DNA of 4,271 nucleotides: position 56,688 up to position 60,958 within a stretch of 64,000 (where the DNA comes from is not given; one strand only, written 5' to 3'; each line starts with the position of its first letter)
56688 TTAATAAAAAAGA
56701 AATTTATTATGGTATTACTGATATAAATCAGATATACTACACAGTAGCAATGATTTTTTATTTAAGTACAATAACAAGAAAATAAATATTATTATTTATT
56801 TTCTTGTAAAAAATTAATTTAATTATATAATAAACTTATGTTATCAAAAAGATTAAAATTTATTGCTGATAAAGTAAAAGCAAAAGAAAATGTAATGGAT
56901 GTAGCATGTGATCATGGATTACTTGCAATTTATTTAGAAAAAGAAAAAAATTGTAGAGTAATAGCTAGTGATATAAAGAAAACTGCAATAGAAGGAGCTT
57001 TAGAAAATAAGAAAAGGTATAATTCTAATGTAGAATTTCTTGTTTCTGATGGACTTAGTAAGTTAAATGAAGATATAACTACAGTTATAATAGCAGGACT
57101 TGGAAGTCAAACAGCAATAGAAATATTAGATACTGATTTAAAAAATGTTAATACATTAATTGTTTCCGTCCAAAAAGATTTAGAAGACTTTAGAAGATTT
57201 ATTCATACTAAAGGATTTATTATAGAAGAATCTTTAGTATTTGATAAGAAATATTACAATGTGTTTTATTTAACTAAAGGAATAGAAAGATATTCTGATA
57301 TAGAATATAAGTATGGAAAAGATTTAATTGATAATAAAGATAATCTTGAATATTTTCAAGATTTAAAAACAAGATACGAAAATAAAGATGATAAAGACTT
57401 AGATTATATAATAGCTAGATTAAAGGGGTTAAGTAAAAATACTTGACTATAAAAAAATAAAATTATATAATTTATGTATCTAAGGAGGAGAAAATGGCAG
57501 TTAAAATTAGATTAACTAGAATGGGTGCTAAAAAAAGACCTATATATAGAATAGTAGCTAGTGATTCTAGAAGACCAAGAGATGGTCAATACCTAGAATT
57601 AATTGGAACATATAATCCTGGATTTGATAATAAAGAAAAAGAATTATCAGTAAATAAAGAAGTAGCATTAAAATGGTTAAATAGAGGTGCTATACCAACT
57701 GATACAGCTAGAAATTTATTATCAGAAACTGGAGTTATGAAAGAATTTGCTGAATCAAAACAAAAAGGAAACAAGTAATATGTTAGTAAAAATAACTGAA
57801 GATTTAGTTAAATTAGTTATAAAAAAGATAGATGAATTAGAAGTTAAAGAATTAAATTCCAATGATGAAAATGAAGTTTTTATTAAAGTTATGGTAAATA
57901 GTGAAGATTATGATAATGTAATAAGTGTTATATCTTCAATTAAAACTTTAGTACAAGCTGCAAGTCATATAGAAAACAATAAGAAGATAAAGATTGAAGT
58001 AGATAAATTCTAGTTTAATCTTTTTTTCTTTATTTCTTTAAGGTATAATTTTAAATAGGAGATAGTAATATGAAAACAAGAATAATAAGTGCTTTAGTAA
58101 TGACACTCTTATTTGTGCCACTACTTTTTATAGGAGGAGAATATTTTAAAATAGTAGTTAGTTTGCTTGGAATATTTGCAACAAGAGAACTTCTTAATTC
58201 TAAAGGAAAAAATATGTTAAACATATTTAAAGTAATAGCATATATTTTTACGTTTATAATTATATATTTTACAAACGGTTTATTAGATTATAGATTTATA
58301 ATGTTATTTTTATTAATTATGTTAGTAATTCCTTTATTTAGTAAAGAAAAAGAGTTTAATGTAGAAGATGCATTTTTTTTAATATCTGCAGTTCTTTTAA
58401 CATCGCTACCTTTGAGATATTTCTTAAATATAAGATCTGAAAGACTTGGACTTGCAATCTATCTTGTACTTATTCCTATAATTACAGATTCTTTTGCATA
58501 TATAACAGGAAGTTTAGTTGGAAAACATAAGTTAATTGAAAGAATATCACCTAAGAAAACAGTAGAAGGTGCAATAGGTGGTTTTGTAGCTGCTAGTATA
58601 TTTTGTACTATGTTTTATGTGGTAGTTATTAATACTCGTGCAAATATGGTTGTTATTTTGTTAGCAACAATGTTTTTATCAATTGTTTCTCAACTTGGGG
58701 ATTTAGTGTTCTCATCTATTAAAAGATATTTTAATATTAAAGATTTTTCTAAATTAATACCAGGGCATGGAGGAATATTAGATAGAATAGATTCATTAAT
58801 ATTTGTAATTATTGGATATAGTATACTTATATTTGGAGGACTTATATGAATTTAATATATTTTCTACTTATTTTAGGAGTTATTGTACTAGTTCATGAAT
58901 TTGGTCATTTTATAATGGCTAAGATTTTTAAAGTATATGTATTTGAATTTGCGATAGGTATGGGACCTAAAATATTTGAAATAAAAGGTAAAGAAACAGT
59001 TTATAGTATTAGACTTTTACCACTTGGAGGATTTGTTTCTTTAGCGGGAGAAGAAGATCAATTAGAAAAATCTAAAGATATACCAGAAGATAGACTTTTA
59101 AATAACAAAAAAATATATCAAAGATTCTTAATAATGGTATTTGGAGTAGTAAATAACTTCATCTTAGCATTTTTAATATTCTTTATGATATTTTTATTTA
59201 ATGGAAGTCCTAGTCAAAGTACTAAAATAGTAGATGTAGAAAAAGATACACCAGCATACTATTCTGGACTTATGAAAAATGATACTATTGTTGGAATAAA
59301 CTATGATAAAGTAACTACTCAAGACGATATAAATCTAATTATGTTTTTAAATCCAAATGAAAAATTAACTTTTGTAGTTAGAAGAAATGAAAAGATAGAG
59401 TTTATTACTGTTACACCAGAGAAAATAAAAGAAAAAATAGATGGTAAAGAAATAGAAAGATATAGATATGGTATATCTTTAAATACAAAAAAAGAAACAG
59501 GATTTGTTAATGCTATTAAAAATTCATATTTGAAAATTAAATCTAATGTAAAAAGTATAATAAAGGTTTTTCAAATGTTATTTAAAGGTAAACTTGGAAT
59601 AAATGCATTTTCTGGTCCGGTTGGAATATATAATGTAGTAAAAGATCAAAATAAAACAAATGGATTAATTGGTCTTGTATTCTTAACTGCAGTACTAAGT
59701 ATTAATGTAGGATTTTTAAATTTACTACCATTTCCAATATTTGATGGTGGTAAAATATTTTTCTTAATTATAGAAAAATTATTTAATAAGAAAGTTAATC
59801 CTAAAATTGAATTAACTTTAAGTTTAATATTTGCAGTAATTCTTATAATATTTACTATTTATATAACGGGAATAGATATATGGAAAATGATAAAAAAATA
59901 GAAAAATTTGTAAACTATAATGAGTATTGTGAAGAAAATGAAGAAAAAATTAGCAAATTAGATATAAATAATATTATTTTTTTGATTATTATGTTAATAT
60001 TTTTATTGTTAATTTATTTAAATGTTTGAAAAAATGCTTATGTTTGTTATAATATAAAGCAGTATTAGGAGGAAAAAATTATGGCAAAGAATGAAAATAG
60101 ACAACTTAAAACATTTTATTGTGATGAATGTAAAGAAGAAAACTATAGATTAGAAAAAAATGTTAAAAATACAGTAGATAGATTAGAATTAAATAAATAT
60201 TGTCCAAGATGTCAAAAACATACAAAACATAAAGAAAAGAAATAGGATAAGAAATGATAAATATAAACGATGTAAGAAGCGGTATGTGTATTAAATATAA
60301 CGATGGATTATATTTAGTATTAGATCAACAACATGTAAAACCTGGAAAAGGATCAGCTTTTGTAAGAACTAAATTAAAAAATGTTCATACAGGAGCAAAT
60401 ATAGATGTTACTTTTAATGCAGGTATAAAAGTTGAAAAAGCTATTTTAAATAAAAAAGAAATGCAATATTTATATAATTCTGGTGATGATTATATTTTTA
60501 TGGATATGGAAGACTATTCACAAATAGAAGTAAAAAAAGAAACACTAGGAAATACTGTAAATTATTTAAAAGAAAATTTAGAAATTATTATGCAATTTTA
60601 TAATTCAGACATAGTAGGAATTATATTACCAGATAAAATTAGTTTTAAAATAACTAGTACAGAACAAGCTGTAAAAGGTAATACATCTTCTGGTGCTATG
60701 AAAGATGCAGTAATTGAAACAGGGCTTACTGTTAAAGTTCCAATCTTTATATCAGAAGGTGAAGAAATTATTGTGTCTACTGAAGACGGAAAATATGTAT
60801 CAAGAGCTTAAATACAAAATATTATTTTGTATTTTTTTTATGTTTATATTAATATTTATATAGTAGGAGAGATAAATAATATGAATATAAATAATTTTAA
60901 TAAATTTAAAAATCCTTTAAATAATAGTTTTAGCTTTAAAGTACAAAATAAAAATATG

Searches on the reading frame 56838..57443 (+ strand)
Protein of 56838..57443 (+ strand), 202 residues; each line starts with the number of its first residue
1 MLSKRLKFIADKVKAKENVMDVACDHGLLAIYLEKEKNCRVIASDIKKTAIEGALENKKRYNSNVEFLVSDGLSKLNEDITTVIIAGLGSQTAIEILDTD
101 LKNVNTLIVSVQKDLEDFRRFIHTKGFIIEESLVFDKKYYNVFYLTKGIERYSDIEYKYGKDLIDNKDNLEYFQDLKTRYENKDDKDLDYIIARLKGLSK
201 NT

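Call 9: search_protein_families(library=pfam, proteins=[window:56838-57443:+], max_evalue=0.001)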
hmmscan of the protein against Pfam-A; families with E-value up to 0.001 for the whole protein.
window:56838-57443:+ (202 aa): 8 families
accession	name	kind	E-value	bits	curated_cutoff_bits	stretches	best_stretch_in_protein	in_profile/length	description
PF12847.13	Methyltransf_18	-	6.9e-32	111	27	1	2-142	1-150/151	Methyltransferase domain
PF04816.18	TrmK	-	3.8e-21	76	27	1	19-181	1-175/205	tRNA (adenine(22)-N(1))-methyltransferase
PF05175.20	MTS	-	2.5e-07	30.9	23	1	15-85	31-103/170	Methyltransferase small domain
PF13649.12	Methyltransf_25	-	1.2e-06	29.6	27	1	19-74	1-57/97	Methyltransferase domain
PF06325.19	PrmA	-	3.4e-06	27.2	22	1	6-92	152-238/296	Ribosomal protein L11 methyltransferase (PrmA)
PF13847.12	Methyltransf_31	-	5.8e-06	26.5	27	1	15-77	3-67/145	Methyltransferase domain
PF23448.1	CAP-like_CFAP184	-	0.0003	21.4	27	0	155-195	37-77/131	CFAP184 CAP-like domain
PF13489.12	Methyltransf_23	-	0.00039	20.6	27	1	3-63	10-66/164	Methyltransferase domain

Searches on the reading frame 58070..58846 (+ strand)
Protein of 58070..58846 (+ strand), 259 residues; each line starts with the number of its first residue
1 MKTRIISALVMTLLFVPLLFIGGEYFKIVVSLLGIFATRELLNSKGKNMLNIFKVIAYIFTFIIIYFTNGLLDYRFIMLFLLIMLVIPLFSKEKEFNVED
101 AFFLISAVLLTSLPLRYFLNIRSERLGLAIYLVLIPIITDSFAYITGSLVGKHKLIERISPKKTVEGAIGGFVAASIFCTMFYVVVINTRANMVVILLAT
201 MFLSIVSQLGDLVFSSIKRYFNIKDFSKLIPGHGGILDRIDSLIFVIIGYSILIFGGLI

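Call 9: search_protein_families(library=pfam, proteins=[window:58070-58846:+], max_evalue=0.001)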
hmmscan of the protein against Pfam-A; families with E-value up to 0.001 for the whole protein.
window:58070-58846:+ (259 aa): 1 family
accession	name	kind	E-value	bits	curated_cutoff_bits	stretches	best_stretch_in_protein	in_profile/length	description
PF01148.25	CTP_transf_1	-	3.5e-57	194.7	24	1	2-253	1-260/264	Cytidylyltransferase family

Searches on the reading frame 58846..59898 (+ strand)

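Call 9: search_protein_families(library=pfam, proteins=[window:58846-59898:+], max_evalue=0.001)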
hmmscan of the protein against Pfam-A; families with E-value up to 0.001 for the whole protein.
window:58846-59898:+ (351 aa): 4 families
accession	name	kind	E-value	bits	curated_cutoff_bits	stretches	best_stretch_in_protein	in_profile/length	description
PF02163.28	Peptidase_M50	-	1.1e-57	195.4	27.2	1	5-335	1-220/221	Peptidase family M50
PF13180.12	PDZ_2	-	1.1e-07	32.4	27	1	127-189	15-78/80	PDZ domain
PF04495.20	GRASP55_65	-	0.00012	22.9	27.7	1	119-192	38-114/138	GRASP55/65 PDZ-like domain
PF17820.7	PDZ_6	-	0.00046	20.3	27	1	128-180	2-54/54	PDZ domain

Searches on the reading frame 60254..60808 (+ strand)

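Call 60: search_protein_families(library=pfam, proteins=[window:60254-60808:+], max_evalue=0.0001)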
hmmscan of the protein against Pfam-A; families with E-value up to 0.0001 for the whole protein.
window:60254-60808:+ (185 aa): 3 families
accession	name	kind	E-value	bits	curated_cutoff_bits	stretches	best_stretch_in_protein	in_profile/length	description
PF08207.18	EFP_N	-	2.3e-24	85.6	23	1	4-60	2-58/58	Elongation factor P (EF-P) KOW-like domain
PF09285.17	Elong-fact-P_C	-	4.2e-23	81.2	25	1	130-184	2-56/56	Elongation factor P, C-terminal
PF01132.26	EFP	-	5.7e-21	74.7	27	1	68-120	1-53/54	Elongation factor P (EF-P) OB domain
